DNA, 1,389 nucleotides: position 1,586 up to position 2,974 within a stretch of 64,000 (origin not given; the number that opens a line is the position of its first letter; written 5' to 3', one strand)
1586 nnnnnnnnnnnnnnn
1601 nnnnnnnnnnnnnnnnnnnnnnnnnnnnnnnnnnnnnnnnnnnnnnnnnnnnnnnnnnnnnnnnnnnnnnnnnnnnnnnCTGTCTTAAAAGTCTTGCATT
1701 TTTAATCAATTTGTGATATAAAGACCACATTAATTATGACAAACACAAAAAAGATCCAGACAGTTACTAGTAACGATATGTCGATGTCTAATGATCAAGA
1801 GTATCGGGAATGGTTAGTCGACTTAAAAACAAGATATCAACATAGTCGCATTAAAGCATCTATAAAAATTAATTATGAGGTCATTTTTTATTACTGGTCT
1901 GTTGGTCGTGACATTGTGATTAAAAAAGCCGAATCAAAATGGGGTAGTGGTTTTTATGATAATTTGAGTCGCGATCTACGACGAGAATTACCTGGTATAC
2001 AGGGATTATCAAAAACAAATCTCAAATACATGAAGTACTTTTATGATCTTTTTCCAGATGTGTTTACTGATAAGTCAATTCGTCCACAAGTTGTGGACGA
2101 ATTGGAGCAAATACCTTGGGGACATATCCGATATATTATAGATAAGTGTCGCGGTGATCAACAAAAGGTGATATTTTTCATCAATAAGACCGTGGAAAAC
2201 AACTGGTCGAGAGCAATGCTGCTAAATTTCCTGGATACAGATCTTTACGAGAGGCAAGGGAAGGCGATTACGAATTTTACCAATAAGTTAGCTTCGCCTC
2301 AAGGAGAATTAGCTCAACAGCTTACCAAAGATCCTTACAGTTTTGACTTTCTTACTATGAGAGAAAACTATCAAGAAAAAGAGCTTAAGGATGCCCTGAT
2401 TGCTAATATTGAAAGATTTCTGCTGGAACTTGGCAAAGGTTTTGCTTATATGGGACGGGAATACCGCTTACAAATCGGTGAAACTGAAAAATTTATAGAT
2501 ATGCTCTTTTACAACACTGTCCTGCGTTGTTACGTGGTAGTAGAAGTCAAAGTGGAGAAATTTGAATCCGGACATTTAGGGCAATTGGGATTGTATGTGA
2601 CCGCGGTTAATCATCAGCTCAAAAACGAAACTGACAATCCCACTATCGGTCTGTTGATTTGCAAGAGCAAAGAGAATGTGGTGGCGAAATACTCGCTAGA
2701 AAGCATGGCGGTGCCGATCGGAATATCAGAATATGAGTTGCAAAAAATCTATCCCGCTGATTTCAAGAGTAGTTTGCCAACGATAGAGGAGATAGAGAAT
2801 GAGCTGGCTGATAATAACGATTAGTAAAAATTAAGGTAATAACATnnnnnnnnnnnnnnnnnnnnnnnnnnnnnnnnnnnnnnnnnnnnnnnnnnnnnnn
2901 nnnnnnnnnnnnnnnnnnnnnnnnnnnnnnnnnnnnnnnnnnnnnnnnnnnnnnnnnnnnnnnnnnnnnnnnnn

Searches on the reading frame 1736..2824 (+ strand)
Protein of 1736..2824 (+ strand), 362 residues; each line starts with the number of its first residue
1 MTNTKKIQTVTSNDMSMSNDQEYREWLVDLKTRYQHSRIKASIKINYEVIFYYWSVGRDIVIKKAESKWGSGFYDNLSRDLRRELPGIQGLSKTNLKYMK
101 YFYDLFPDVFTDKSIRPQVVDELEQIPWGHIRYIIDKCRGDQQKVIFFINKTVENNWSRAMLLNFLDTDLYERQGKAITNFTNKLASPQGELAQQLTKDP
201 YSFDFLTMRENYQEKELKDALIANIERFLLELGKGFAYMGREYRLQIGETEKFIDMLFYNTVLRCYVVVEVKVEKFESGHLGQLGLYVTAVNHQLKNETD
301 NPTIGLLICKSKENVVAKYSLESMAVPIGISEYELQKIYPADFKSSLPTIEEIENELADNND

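Call 3: search_protein_families(library=pfam, proteins=[window:1736-2824:+], max_evalue=0.01)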
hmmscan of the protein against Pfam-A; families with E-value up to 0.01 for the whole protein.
window:1736-2824:+ (362 aa): 4 families
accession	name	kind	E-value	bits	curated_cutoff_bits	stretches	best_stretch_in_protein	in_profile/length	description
PF06250.17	YhcG_C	-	7.6e-60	201.7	32.5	1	194-348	1-157/157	YhcG PDDEXK nuclease domain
PF17761.7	DUF1016_N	-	4.3e-34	118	32.8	1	30-173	2-137/137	DUF1016 N-terminal domain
PF13588.12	HSDR_N_2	-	0.00029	21.3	25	1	239-297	24-84/110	Type I restriction enzyme R protein N terminus (HSDR_N)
PF01939.22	NucS_C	-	0.0024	18.3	24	1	214-295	2-74/124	Endonuclease NucS C-terminal domain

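Call 4: search_protein_families(library=padloc, proteins=[window:1736-2824:+], max_evalue=0.01)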
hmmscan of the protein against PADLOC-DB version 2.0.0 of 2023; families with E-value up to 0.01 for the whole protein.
window:1736-2824:+ (362 aa): 27 families (the best 25 are shown)
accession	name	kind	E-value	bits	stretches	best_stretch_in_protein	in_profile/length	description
PDLC04810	PDC-S02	-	3.3e-150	498.2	1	16-359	4-352/355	-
PDLC04795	PDC-S02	-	6e-129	428.3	1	11-359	12-352/357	-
PDLC04831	PDC-S02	-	4.2e-121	402.6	1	18-360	6-340/346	-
PDLC04803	PDC-S02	-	7.1e-95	315.7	1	89-356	8-263/269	-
PDLC04826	PDC-S02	-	5.6e-80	266.1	1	18-237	6-217/222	-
PDLC04807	PDC-S02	-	7.3e-75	250.4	1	15-358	4-336/351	-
PDLC04813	PDC-S02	-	1.2e-69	231.7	1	192-359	3-170/175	-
PDLC04822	PDC-S02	-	6.4e-57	191.4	1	23-313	10-290/294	-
PDLC04827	PDC-S02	-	3.4e-47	159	1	18-249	5-231/234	-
PDLC04798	PDC-S02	-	4.7e-47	158.9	1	192-359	46-215/222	-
PDLC04811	PDC-S02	-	7.8e-44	147.5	1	17-188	6-169/172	-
PDLC04800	PDC-S02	-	6.7e-40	134.4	1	17-144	5-125/129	-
PDLC04804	PDC-S02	-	1.5e-39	133.7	1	19-211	7-192/203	-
PDLC04820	PDC-S02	-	1.7e-38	130.5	1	28-333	31-302/332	-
PDLC01464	PD_DExK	-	9e-29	98.4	2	141-270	11-126/126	"CAS-I,CAS-II,CAS-III,CAS-IV,CAS-V,CAS-VI; associated"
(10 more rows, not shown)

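Call 32: find_related_loci(query=A2, collection=genome_contigs, flank=6000)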
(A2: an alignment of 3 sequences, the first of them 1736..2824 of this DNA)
Query A2 (362 aa) in genome_contigs; peptide patterns used: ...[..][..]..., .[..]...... (x = any residue, [..] = any of these).
566 stretches matched a pattern; 374 encode a relative of the query (tblastn E <= 1e-3); the best 80 are kept; 80 distinct loci.
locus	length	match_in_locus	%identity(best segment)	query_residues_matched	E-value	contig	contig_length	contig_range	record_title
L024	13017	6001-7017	67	16-357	8e-165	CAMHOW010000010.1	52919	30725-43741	MAG: uncultured Fibrobacter sp. isolate SRR11784286_bin.20_metaWRAP_v1.3_MAG genome assembly, contig: ERZ12202890.120, w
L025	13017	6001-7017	67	16-357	8e-165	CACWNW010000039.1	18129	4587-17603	MAG: Fibrobacter succinogenes isolate RUG10752 genome assembly, contig: RUG10752_asm_39, whole genome shotgun sequence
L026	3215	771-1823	64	5-357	2e-164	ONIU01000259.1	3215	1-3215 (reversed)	uncultured bacterium isolate RUG334 genome assembly, contig: scaffold_46259, whole genome shotgun sequence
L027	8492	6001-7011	60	20-358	1e-142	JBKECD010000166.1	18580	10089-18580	MAG: Mangrovibacterium sp. isolate VLC_055 c_000003679398, whole genome shotgun sequence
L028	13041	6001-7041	59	12-357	7e-140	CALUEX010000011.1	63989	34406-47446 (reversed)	MAG: uncultured Prevotella sp. isolate BRZ_SN__bin93 genome assembly, contig: BRZ_SN__NODE_558_length_63989_cov_36.74342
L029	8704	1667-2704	57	13-362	4e-138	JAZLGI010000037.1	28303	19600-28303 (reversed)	MAG: Sphaerochaetaceae bacterium isolate T1900044997_TA20190059.MAGScoT_cleanbin_000051 SGB_4257_k141_1909166, whole gen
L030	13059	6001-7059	57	20-359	6e-135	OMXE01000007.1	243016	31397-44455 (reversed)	uncultured Prevotella sp. isolate RUG047 genome assembly, contig: scaffold_29, whole genome shotgun sequence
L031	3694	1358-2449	56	16-357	2e-138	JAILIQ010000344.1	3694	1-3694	MAG: Lachnospiraceae bacterium isolate RUI154 k141_13240733_flag=0_multi=18.0509_len=3694, whole genome shotgun sequence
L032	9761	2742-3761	57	20-357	3e-133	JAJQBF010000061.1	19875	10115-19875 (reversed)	MAG: Clostridiales bacterium isolate C.2_10 NODE_468_length_19875_cov_15.425126, whole genome shotgun sequence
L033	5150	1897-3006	54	17-360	3e-134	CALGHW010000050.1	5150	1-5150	MAG TPA_asm: uncultured Prevotella sp. isolate SRR1747057_bin.23_CONCOCT_v1.1_MAG genome assembly, contig: ERZ808289.292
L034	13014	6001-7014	57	20-359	3e-133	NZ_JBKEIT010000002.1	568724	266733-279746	Butyricimonas muris strain GBG-M4 Scaffold2, whole genome shotgun sequence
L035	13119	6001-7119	54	20-360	1e-132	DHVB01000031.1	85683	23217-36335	MAG TPA_asm: Bacteroidales bacterium UBA5219 UBA5219_contig_355, whole genome shotgun sequence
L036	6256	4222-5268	57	23-357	5e-133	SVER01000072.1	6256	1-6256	MAG: Pseudobutyrivibrio ruminis isolate SIG311 NODE_5820_length_6256_cov_15.406862, whole genome shotgun sequence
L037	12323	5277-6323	57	23-357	8e-133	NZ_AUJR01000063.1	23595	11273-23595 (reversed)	[Clostridium] clostridioforme AGR2157 G614DRAFT_scaffold00059.59_C, whole genome shotgun sequence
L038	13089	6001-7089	55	12-359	3e-131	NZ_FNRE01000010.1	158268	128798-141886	Prevotella sp. tc2-28, whole genome shotgun sequence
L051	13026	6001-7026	56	20-359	1e-127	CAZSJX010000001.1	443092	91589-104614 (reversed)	MAG TPA_asm: uncultured Treponema sp. isolate binchicken_co370_244 genome assembly, contig: NODE_6_length_443092_cov_19.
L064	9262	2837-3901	55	20-359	3e-126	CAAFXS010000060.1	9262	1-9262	MAG TPA_asm: Clostridia bacterium, isolate HGM12858, WGS project CAAFXS010000000 data, contig: SRS475647_9_k119_222008,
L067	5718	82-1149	55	20-359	4e-126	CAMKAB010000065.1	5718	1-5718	MAG: uncultured Spirochaetaceae bacterium isolate SRR12081293_bin.5_metaWRAP_v1.3_MAG genome assembly, contig: ERZ122897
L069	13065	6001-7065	55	20-359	5e-126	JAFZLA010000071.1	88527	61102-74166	MAG: Treponema sp. isolate RGIG7863 Water_buffalos_Reticulum-4__c746143, whole genome shotgun sequence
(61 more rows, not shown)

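Call 38: search_protein_families(library=pfam, alignment_id=A3, max_evalue=0.0001)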
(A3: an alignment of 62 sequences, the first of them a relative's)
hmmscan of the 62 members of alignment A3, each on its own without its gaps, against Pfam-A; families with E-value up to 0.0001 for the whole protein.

A. member 1, L024:7058-8104:+ (349 aa): 1 family
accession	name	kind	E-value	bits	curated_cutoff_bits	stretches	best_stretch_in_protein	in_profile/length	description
PF13310.11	Virulence_RhuM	-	1.4e-105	352.5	33.7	1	77-328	1-249/252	Virulence protein RhuM family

B. families by the number of members that match (of 62 scanned): 83 families (the first 25 are shown)
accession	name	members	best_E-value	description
PF02348.25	CTP_transf_3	6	1.2e-56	Cytidylyltransferase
PF12804.13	NTP_transf_3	6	2e-13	MobA-like NTP transferase domain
PF18766.7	SWI2_SNF2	4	7.6e-76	SWI2/SNF2 ATPase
PF01420.25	Methylase_S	4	3.8e-40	Type I restriction modification DNA specificity domain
PF04851.21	ResIII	4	1.1e-21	Type III restriction enzyme, res subunit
PF02620.22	YceD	4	1.1e-08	Large ribosomal RNA subunit accumulation protein YceD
PF02463.25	SMC_N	3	2.5e-12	RecF/RecN/SMC N terminal domain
PF13508.13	Acetyltransf_7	3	6.7e-10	Acetyltransferase (GNAT) domain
PF13555.12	AAA_29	3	6.6e-06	P-loop containing region of AAA domain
PF19509.4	DUF6043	3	1.9e-05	Family of unknown function (DUF6043)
PF13175.12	AAA_15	2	1.2e-54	AAA ATPase domain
PF13304.12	AAA_21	2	2.9e-08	AAA domain, putative AbiEii toxin, Type IV TA system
PF13476.12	AAA_23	2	8.4e-08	AAA domain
PF11398.14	DUF2813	2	7.6e-06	Protein of unknown function (DUF2813)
PF13310.11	Virulence_RhuM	1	1.4e-105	Virulence protein RhuM family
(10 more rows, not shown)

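Call 39: search_protein_families(library=pfam, alignment_id=A4, max_evalue=0.0001)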
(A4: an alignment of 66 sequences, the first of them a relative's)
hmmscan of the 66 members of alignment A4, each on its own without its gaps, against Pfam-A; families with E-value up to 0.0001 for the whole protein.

A. member 1, L024:4789-5976:+ (396 aa): 1 family
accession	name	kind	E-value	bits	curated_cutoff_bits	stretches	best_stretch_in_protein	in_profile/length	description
PF01420.25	Methylase_S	-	1.4e-24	87.6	22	2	2-158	2-165/168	Type I restriction modification DNA specificity domain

B. families by the number of members that match (of 66 scanned): 90 families (the first 25 are shown)
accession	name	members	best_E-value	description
PF04851.21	ResIII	12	2.5e-44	Type III restriction enzyme, res subunit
PF00270.35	DEAD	10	1.1e-12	DEAD/DEAH box helicase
PF13102.12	Phage_int_SAM_5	8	1.1e-12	Phage integrase SAM-like domain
PF18766.7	SWI2_SNF2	5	1.6e-60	SWI2/SNF2 ATPase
PF00005.33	ABC_tran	5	1.4e-52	ABC transporter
PF04313.20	HSDR_N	5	4.6e-34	Type I restriction enzyme R protein N terminus (HSDR_N)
PF00589.27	Phage_integrase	5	4.9e-34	Phage integrase family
PF00271.37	Helicase_C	5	6.8e-21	Helicase conserved C-terminal domain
PF02589.21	LUD_dom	4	8.4e-46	LUD domain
PF13304.12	AAA_21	4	3.2e-11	AAA domain, putative AbiEii toxin, Type IV TA system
PF01555.25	N6_N4_Mtase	3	7.4e-51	DNA methylase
PF08463.15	EcoEI_R_C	3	1.3e-37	EcoEI R protein C-terminal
PF13588.12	HSDR_N_2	3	4.7e-08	Type I restriction enzyme R protein N terminus (HSDR_N)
PF13361.12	UvrD_C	2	2.8e-76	UvrD-like helicase C-terminal domain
PF22679.2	T1R_D3-like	2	2e-59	Type I restriction enzyme subunit R domain 3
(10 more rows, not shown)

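Call 61: search_protein_families(library=ncbifam, proteins=[window:1736-2824:+], max_evalue=0.00001)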
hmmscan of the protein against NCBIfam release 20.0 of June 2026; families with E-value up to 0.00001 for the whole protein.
window:1736-2824:+ (362 aa): 0 families

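Call 79: search_protein_families(library=phrogs, proteins=[window:1736-2824:+], max_evalue=0.001)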
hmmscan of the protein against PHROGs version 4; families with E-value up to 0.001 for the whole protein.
window:1736-2824:+ (362 aa): 1 family
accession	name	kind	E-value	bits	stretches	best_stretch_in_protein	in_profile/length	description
phrog_22762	-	unknown function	5.6e-87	293.2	1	19-356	4-332/343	-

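Call 88: search_protein_families(library=pfam, proteins=[L069:3454-5937:+, L069:7083-8522:+, L051:3403-5937:+, L051:7044-8360:+, L067:1167-2477:+, L064:257-2773:+, L025:4795-5976:+, L025:7138-10362:+, L026:16-744:+, L026:1864-3207:+], max_evalue=0.00001)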
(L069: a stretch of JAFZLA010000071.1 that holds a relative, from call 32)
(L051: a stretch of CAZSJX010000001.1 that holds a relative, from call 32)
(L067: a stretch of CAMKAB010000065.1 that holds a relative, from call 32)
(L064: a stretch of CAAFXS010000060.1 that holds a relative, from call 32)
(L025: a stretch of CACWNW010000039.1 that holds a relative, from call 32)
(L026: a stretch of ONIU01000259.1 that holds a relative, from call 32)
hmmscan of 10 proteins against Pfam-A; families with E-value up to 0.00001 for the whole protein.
L069:3454-5937:+ (828 aa): 6 families
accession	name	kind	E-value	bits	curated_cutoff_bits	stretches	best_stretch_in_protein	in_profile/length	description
PF04851.21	ResIII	-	8.1e-44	149.9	22.5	1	193-349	4-163/164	Type III restriction enzyme, res subunit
PF08463.15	EcoEI_R_C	-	1.3e-37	129.9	24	1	672-825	2-163/163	EcoEI R protein C-terminal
PF18766.7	SWI2_SNF2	-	1.2e-19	71.2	26.7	1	196-380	1-187/221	SWI2/SNF2 ATPase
PF00270.35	DEAD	-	2.2e-10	41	26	1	204-350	7-162/167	DEAD/DEAH box helicase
PF04313.20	HSDR_N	-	2.3e-08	34.6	25.1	0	32-136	2-189/198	Type I restriction enzyme R protein N terminus (HSDR_N)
PF13588.12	HSDR_N_2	-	5.6e-08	33.3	25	1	59-135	15-92/110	Type I restriction enzyme R protein N terminus (HSDR_N)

L069:7083-8522:+ (480 aa): 1 family
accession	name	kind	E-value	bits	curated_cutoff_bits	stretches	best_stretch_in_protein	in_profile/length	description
PF01420.25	Methylase_S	-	6.9e-12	46.3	22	1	289-461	1-164/168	Type I restriction modification DNA specificity domain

L051:3403-5937:+ (845 aa): 6 families
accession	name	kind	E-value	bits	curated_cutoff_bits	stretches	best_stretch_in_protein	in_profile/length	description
PF04851.21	ResIII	-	2.7e-43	148.1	22.5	1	214-370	4-163/164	Type III restriction enzyme, res subunit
PF08463.15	EcoEI_R_C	-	5.9e-37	127.7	24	1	689-842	2-163/163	EcoEI R protein C-terminal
PF18766.7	SWI2_SNF2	-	9.7e-20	71.6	26.7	1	217-401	1-187/221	SWI2/SNF2 ATPase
PF00270.35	DEAD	-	9.5e-11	42.1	26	1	225-371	7-162/167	DEAD/DEAH box helicase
PF04313.20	HSDR_N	-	9.4e-08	32.6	25.1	0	91-150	122-189/198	Type I restriction enzyme R protein N terminus (HSDR_N)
PF13588.12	HSDR_N_2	-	1.9e-07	31.6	25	1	73-146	15-89/110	Type I restriction enzyme R protein N terminus (HSDR_N)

L051:7044-8360:+ (439 aa): 1 family
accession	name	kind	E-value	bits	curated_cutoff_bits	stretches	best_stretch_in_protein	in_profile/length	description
PF01420.25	Methylase_S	-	3.8e-40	138.3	22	2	244-419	1-164/168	Type I restriction modification DNA specificity domain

L067:1167-2477:+ (437 aa): 1 family
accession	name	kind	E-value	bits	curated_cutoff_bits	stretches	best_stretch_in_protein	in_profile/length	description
PF01420.25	Methylase_S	-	5.3e-27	95.5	22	1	242-417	1-164/168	Type I restriction modification DNA specificity domain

L064:257-2773:+ (839 aa): 6 families
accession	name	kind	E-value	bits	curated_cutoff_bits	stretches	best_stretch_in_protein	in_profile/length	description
PF04851.21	ResIII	-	2.5e-44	151.5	22.5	1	201-357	4-163/164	Type III restriction enzyme, res subunit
PF08463.15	EcoEI_R_C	-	2.2e-36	125.9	24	1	683-836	2-163/163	EcoEI R protein C-terminal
PF18766.7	SWI2_SNF2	-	2.3e-19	70.4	26.7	1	204-388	1-187/221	SWI2/SNF2 ATPase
PF00270.35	DEAD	-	1.7e-10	41.3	26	1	212-358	7-162/167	DEAD/DEAH box helicase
PF04313.20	HSDR_N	-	1.7e-08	35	25.1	0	78-137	122-189/198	Type I restriction enzyme R protein N terminus (HSDR_N)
PF13588.12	HSDR_N_2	-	4.7e-08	33.5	25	1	59-133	14-89/110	Type I restriction enzyme R protein N terminus (HSDR_N)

L025:4795-5976:+ (394 aa): 1 family
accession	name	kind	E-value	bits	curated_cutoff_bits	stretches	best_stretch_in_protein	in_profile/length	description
PF01420.25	Methylase_S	-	3.7e-19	70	22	1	11-175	1-163/168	Type I restriction modification DNA specificity domain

L025:7138-10362:+ (1075 aa): 6 families
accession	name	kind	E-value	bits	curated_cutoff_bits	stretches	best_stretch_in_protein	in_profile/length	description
PF18766.7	SWI2_SNF2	-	7.6e-76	255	26.7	1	307-538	1-220/221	SWI2/SNF2 ATPase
PF04313.20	HSDR_N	-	8.3e-31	107.8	25.1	1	7-216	2-194/198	Type I restriction enzyme R protein N terminus (HSDR_N)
PF04851.21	ResIII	-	7.9e-21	75.1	22.5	1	313-472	13-162/164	Type III restriction enzyme, res subunit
PF22679.2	T1R_D3-like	-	1.5e-19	71.4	27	1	621-719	57-157/158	Type I restriction enzyme subunit R domain 3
PF11867.13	T1RH-like_C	-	1.1e-08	35.3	26.8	1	778-983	51-248/329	Type I restriction enzyme HindI endonuclease subunit-like, C-terminal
PF00270.35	DEAD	-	1.1e-06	29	26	1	337-472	23-160/167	DEAD/DEAH box helicase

L026:16-744:+ (243 aa): 2 families
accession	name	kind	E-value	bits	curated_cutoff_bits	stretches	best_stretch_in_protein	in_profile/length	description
PF16363.11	GDP_Man_Dehyd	-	8.7e-17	62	27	1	1-214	104-331/332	GDP-mannose 4,6 dehydratase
PF01370.27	Epimerase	-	7e-11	42.4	20.9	1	1-149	93-240/240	NAD dependent epimerase/dehydratase family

L026:1864-3207:+ (448 aa): 3 families
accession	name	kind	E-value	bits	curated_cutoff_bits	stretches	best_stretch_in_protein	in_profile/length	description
PF01041.23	DegT_DnrJ_EryC1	-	3e-89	300.2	19.8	1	47-438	5-356/360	DegT/DnrJ/EryC1/StrS aminotransferase family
PF00266.25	Aminotran_5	-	1.9e-06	27.5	21.5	1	66-201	43-181/371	Aminotransferase class-V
PF00155.27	Aminotran_1_2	-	6.2e-06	26.1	19.7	1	67-195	43-185/361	Aminotransferase class I and II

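Call 91: search_solved_structures(query=A2, max_evalue=0.01)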
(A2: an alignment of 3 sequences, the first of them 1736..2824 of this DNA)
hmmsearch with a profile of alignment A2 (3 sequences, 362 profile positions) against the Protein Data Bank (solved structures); distinct sequences matched with E-value up to 0.01: 0.
